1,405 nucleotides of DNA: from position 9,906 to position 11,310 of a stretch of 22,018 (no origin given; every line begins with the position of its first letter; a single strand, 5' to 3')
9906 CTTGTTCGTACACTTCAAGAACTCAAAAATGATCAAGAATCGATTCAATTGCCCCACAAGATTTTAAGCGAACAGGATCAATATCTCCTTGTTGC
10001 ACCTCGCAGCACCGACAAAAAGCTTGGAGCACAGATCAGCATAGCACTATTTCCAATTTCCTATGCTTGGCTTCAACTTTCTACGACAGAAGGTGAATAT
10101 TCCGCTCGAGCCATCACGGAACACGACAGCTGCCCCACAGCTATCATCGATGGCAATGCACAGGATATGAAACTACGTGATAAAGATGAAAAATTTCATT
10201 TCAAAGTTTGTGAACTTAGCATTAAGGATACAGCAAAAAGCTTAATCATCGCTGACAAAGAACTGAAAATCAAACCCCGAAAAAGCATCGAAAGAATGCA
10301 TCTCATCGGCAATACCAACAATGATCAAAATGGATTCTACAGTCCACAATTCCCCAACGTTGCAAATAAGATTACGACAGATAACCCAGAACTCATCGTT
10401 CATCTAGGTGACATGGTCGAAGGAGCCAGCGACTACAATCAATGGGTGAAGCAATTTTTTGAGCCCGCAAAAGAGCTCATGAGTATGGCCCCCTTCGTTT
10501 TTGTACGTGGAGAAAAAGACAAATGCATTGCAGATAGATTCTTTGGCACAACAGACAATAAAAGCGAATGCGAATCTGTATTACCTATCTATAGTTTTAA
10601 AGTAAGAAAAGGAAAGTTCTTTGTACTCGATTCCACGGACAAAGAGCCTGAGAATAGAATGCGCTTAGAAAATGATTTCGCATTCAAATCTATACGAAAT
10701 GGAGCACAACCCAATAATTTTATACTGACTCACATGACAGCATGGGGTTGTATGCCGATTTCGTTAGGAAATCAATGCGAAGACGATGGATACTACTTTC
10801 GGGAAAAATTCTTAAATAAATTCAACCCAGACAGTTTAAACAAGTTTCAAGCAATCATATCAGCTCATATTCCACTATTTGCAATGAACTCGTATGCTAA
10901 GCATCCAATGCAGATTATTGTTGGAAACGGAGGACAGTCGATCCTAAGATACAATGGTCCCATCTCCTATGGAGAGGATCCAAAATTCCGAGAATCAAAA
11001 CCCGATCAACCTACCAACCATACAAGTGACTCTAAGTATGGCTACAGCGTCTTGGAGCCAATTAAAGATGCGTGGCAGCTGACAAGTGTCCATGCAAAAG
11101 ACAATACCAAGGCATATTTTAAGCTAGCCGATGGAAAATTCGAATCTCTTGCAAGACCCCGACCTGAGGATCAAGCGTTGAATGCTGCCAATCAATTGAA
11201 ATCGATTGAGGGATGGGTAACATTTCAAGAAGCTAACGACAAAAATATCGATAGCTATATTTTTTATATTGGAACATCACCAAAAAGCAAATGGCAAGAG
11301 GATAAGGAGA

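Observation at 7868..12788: Graded decay of the five phosphoesterase metal/catalytic motifs across the three modules (possible pseudo-enzyme vs enzyme partition)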

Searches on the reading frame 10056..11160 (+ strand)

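Call 55: predict_structure(alignment_id=A4)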
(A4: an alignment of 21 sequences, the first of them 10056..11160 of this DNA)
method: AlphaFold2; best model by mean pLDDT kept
length: 368 residues; sequences in the alignment: 21
mean_pLDDT: 81.2   pTM: 0.87
mean pLDDT of the five models: 81.2, 80.7, 80.6, 79.9, 79.3
residues with pLDDT >= 90: 157; 70-90: 127; 50-70: 59; < 50: 25
segments of 3 or more residues with pLDDT < 50: 295-316
pLDDT, mean of each block of 10 residues (from residue 1): 93 94 95 97 82 96 95 94 87 64 93 94 81 93 95 77 76 75 92 65 60 78 87 57 60 75 91 84 88 48 38 56 83 95 90 93 81
secondary structure, 60 per line:
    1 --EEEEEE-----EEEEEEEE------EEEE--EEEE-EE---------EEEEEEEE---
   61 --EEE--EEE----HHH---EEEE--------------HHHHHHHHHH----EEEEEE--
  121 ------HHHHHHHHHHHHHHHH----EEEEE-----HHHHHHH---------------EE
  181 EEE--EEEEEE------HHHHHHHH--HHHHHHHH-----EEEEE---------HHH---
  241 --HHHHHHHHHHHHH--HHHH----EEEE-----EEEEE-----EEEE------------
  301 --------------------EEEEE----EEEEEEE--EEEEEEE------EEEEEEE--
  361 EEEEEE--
elements in order: E3-8 E14-21 E28-31 E34-37 E50-57 E63-65 E68-70 E81-84 H99-108 E113-118 H127-142 E147-151 H157-163 E179-183 E186-191 H198-205 H208-215 E221-225 H243-255 H258-261 E266-269 E275-279 E285-288 E321-325 E330-336 E339-345 E352-358 E361-366

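Call 62: fold_search(model_id=the predicted structure, library=pdb)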
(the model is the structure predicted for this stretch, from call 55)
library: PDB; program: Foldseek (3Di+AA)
matches with E <= 10: 438; with E <= 0.001: 44
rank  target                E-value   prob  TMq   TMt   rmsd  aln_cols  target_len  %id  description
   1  3zk4_A                4.8e-13  1.00  0.66  0.45   6.9       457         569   13  Structure of purple acid phosphatase PPD1 isolated from yellow lupin (Lupinus luteus) seeds (released 2014-01-29)
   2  3zk4_B                6.8e-13  1.00  0.64  0.43   6.4       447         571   14  Structure of purple acid phosphatase PPD1 isolated from yellow lupin (Lupinus luteus) seeds (released 2014-01-29)
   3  3zk4_C                8.1e-13  1.00  0.66  0.45   6.1       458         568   14  Structure of purple acid phosphatase PPD1 isolated from yellow lupin (Lupinus luteus) seeds (released 2014-01-29)
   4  2yeq_A                2.0e-12  1.00  0.57  0.43   8.9       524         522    9  Structure of PhoD (released 2012-04-18)
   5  1kbp_A                5.4e-12  1.00  0.64  0.57   6.2       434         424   12  KIDNEY BEAN PURPLE ACID PHOSPHATASE (released 1996-10-14)
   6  4dhl_C                2.8e-11  1.00  0.65  0.58   6.3       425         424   10  Crystal structure of red kidney bean purple acid phosphatase in complex with Maybridge fragment MO07123 (released 2012-12-12)
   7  5uq6                  3.0e-10  1.00  0.51  0.61   6.0       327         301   14  PIG PURPLE ACID PHOSPHATASE COMPLEXED WITH PHOSPHATE IN TWO COORDINATION MODES ALONG WITH A BRIDGING HYDROXIDE ION (released 2017-05-24)
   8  1qhw_A                7.3e-10  1.00  0.51  0.61   5.6       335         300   15  PURPLE ACID PHOSPHATASE FROM RAT BONE (released 1999-09-15)
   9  1war                  1.1e-09  1.00  0.54  0.63   6.2       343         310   13  Recombinant Human Purple Acid Phosphatase expressed in Pichia Pastoris (released 2005-07-06)
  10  7ov8_A                2.1e-09  1.00  0.53  0.62   5.2       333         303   14  Crystal structure of pig purple acid phosphatase in complex with 4-(2-hydroxyethyl)-1-piperazineethanesulfonic acid (H (released 2022-03-23)
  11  7ov2_A                3.8e-09  1.00  0.52  0.61   6.0       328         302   15  Crystal structure of pig purple acid phosphatase in complex with L-glutamine, (poly)ethylene glycol fragments and glyc (released 2022-01-12)
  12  1ute_A                4.1e-09  1.00  0.52  0.62   5.3       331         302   13  PIG PURPLE ACID PHOSPHATASE COMPLEXED WITH PHOSPHATE (released 1999-10-01)
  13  3tgh                  9.9e-09  1.00  0.47  0.54   7.3       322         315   16  GAP50 the anchor in the inner membrane complex of Plasmodium (released 2012-03-07)
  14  1qfc                  1.1e-08  1.00  0.51  0.64   6.1       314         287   16  STRUCTURE OF RAT PURPLE ACID PHOSPHATASE (released 2000-04-10)
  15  2bq8                  1.1e-08  1.00  0.52  0.61   7.2       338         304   12  Crystal structure of human purple acid phosphatase with an inhibitory conformation of the repression loop (released 2005-10-24)
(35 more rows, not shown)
